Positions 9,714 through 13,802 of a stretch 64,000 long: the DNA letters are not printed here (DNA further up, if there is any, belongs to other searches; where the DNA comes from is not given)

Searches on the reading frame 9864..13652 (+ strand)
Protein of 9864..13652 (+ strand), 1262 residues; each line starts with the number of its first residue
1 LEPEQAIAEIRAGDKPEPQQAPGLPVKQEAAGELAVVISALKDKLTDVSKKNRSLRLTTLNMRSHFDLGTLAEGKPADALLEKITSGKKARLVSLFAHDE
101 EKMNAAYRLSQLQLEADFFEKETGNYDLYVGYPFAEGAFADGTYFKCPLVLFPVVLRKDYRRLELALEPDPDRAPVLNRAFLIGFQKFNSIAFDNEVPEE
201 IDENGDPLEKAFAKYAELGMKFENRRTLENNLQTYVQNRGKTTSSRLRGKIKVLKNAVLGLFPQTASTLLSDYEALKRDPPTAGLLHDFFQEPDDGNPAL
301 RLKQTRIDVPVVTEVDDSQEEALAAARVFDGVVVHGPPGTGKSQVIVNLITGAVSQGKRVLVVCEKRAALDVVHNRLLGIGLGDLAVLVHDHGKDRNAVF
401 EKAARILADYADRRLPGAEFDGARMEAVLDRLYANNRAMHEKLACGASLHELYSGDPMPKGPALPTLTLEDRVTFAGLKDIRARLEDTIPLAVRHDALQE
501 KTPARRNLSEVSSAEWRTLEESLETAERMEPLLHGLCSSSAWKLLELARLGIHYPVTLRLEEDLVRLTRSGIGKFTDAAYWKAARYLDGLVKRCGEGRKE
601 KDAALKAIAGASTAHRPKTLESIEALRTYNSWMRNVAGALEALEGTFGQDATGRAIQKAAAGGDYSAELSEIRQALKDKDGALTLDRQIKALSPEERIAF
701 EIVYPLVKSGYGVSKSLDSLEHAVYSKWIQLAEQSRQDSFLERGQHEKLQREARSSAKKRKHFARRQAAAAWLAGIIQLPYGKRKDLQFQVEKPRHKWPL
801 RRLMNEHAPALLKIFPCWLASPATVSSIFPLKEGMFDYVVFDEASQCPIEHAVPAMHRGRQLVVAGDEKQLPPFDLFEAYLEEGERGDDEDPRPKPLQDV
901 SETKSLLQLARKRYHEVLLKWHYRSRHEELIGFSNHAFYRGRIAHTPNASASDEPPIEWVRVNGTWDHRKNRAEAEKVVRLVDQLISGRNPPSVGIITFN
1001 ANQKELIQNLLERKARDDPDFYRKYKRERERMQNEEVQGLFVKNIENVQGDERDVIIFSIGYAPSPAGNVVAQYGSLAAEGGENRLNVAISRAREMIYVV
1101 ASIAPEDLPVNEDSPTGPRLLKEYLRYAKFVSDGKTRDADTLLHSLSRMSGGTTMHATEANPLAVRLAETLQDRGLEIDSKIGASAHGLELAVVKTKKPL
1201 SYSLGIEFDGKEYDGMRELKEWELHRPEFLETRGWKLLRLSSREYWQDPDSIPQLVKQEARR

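Call 29: search_protein_families(library=pfam, proteins=[window:9864-13652:+], max_evalue=0.001)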
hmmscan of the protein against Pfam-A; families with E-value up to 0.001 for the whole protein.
window:9864-13652:+ (1262 aa): 6 families
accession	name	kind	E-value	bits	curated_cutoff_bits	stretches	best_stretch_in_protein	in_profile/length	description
PF13087.12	AAA_12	-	4.5e-21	75.8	27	1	905-1102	4-193/195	AAA domain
PF13086.12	AAA_11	-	3.9e-20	73.1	27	2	315-389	2-75/257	AAA domain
PF18741.7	MTES_1575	-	3.6e-16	59.5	38.2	1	1167-1253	5-89/96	REase_MTES_1575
PF13245.12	AAA_19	-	1.6e-06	28.7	25.1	0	319-377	1-61/134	AAA domain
PF13604.12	AAA_30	-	1.3e-05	25.5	27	0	316-393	3-81/191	AAA domain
PF01443.25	Viral_helicase1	-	6.4e-05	23.3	21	0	333-367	2-35/228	Viral superfamily 1 RNA helicase core domain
